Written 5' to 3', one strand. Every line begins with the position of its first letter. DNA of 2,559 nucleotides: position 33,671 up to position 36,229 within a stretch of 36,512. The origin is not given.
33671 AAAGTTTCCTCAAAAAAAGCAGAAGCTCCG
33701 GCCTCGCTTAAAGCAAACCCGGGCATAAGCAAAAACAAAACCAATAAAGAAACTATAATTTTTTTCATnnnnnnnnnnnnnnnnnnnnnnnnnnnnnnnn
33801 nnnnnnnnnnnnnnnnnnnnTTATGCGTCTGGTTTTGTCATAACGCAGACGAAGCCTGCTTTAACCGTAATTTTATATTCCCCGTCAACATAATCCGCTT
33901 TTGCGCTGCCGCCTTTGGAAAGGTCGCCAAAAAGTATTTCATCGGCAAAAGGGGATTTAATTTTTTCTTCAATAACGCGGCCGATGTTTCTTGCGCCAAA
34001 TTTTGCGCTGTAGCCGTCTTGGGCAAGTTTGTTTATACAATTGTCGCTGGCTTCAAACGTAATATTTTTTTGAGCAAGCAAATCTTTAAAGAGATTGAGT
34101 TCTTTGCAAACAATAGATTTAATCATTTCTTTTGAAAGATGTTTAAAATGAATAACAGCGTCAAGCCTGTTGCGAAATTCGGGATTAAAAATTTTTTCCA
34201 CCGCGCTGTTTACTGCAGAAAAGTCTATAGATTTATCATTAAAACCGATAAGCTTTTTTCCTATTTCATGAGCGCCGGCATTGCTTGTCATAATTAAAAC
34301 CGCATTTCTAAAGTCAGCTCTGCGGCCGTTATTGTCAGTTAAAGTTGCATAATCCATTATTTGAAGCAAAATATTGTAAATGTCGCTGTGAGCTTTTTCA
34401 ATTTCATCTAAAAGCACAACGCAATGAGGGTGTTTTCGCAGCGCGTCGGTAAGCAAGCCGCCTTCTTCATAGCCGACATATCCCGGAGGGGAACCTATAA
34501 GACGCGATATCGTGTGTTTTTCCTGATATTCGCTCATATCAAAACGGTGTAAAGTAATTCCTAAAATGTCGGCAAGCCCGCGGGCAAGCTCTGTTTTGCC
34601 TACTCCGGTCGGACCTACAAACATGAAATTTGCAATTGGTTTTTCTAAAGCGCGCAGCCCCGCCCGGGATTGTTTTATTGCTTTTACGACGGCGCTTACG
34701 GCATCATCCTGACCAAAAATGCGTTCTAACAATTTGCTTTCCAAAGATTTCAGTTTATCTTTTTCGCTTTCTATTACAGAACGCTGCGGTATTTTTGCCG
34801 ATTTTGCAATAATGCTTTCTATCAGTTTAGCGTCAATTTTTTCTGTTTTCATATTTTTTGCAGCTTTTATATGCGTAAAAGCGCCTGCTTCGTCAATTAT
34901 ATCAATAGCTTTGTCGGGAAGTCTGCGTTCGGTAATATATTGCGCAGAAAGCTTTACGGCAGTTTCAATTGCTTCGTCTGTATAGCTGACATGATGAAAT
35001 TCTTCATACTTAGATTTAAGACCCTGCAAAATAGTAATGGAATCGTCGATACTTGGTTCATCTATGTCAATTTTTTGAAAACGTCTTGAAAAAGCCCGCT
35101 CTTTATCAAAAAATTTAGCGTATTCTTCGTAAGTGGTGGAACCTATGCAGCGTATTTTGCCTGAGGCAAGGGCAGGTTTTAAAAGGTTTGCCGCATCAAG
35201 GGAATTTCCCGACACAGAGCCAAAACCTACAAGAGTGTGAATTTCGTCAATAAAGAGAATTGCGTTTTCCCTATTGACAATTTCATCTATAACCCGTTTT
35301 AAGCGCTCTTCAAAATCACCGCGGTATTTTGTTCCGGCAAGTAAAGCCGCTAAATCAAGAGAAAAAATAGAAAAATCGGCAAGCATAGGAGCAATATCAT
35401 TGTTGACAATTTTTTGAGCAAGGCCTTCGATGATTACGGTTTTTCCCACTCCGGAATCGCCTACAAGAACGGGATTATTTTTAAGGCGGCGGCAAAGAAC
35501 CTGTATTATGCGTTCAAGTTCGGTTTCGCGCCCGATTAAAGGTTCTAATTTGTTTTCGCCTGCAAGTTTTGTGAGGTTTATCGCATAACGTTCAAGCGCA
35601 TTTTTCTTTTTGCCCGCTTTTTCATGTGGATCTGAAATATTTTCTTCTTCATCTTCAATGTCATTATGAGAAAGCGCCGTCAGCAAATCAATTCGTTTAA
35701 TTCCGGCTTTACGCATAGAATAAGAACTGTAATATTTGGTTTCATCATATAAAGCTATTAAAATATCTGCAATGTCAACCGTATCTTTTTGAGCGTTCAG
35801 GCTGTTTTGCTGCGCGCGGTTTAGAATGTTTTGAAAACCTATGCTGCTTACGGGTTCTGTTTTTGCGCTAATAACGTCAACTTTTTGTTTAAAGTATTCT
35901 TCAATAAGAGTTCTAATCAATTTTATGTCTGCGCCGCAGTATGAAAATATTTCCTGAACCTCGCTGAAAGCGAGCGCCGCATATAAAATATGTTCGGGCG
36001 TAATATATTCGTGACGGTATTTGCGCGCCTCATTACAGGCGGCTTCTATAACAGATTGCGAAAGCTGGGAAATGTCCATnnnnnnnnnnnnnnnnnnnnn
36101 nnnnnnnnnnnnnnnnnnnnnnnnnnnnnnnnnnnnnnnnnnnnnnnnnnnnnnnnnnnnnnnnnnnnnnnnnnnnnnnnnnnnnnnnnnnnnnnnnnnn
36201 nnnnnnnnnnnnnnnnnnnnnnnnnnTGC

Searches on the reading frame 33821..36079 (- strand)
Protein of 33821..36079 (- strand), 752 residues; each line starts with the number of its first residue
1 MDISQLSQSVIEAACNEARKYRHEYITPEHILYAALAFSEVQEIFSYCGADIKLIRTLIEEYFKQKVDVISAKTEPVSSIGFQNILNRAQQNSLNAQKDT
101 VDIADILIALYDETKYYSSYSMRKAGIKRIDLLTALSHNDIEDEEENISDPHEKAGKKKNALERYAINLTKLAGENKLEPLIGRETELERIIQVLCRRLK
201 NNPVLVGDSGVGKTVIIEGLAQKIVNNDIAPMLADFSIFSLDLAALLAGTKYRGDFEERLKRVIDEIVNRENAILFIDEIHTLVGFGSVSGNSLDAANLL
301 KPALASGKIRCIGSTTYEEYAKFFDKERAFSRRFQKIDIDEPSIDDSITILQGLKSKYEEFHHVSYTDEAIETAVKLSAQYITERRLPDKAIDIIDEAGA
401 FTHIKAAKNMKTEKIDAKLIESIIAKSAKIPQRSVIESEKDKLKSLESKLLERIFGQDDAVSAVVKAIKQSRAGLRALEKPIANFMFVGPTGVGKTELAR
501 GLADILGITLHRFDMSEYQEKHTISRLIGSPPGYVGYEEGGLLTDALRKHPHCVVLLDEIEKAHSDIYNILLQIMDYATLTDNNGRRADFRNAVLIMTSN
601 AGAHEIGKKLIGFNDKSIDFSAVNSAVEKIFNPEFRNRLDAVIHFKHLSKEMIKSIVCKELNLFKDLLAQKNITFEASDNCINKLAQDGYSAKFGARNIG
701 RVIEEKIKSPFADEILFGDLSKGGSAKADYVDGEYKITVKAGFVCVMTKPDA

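Call 5: search_protein_families(library=pfam, proteins=[window:33821-36079:-], max_evalue=1)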
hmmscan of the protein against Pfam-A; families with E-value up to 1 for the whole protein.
window:33821-36079:- (752 aa): 47 families (the best 25 are shown)
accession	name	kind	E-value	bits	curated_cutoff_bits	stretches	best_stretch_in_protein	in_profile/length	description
PF07724.20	AAA_2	-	6.6e-62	208.9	27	1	480-641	1-165/166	AAA domain (Cdc48 subfamily)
PF17871.7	AAA_lid_9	-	2.5e-27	95.2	22.8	1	343-443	1-97/104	AAA lid domain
PF00004.35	AAA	-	3.6e-24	86.1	21.2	2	204-317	2-110/131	ATPase family associated with various cellular activities (AAA)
PF10431.15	ClpB_D2-small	-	2.2e-20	72.9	21.9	1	648-726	1-79/81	C-terminal, D2-small domain, of ClpB protein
PF07728.20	AAA_5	-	1.8e-17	64.1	22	2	484-603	1-125/139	AAA domain (dynein-related subfamily)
PF13401.12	AAA_22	-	9e-12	45.9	27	2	200-295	5-99/130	AAA domain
PF13191.12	AAA_16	-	2.7e-10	41.5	32.6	1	180-227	1-51/167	AAA ATPase domain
PF02861.25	Clp_N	-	1.3e-08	35.3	20.7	1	17-62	4-51/53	Clp amino terminal domain, pathogenicity island component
PF12775.13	AAA_7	-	7.9e-08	32.5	25.8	2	198-238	31-71/181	P-loop containing dynein motor region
PF13173.12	AAA_14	-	4.1e-07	30.5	27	1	204-289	6-80/129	AAA domain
PF00158.32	Sigma54_activat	-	9.9e-07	29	20.2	2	467-586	7-128/168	Sigma-54 interaction domain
PF03193.22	RsgA_GTPase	-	8e-06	26.2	30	2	426-523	50-147/174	RsgA GTPase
PF01695.23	IstB_IS21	-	9.8e-06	25.7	24.1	2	482-503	92-113/238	IstB-like ATP binding protein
PF02367.23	TsaE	-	1.3e-05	25.6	26.6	2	477-509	16-48/128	Threonylcarbamoyl adenosine biosynthesis protein TsaE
PF20030.5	bpMoxR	-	4e-05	23.2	27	1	484-580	33-126/205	MoxR domain in the MoxR-vWA-beta-propeller ternary systems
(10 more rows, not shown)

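Call 6: search_protein_families(library=ncbifam, proteins=[window:33821-36079:-], max_evalue=1)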
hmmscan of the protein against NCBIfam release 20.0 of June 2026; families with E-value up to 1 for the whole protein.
window:33821-36079:- (752 aa): 55 families (the best 25 are shown)
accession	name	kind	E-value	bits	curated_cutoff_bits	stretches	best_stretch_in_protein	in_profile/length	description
TIGR02639.1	ClpA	equivalog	0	1035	993.15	1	7-728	5-732/734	ATP-dependent Clp protease ATP-binding subunit ClpA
NF008263.0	PRK11034.1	equivalog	3.9e-255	848.4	1350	1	10-738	9-743/758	ATP-dependent Clp protease ATP-binding subunit ClpA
TIGR03346.1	chaperone_ClpB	equivalog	4.1e-228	759.9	1232.1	2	6-416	4-408/853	ATP-dependent chaperone ClpB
TIGR03345.1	VI_ClpV1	equivalog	2.1e-191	638.4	884.95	2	6-404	4-412/852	type VI secretion system ATPase TssH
NF008118.0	PRK10865.1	equivalog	3.5e-185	617.4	1417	2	21-416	24-413/857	ATP-dependent chaperone ClpB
NF033606.1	heat_AAA_ClpK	exception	2.7e-166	555.1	1900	2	414-734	575-902/949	heat shock survival AAA family ATPase ClpK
NF033607.0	disagg_AAA_ClpG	exception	4.6e-160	534.5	1900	2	407-725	547-871/932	AAA family protein disaggregase ClpG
NF003745.1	PRK05342.1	equivalog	4.7e-14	52.1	359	3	421-511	38-138/418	ATP-dependent Clp protease ATP-binding subunit ClpX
TIGR00382.1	clpX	equivalog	4.3e-10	39.2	370.75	2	432-511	58-146/414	ATP-dependent protease ATP-binding subunit ClpX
TIGR00390.1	hslU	equivalog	3.6e-09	36.1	362.45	2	448-521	8-86/441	ATP-dependent protease ATPase subunit HslU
NF006616.1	PRK09183.1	subfamily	7.8e-07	28.6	300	2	200-282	100-173/253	IS21-like element helper ATPase IstB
TIGR03922.1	T7SS_EccA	equivalog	1.1e-06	27.6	466.65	2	202-398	314-508/557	type VII secretion AAA-ATPase EccA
NF038214.1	IS21_help_AAA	equivalog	1.7e-06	27.9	200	2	200-260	90-146/232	IS21-like element helper ATPase IstB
NF003229.0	PRK04195.1-5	equivalog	1.7e-06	27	280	1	452-561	17-113/413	replication factor C large subunit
TIGR00764.1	lon_rel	equivalog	5.1e-06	25.4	516.6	1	447-507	13-62/608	ATP-dependent protease LonB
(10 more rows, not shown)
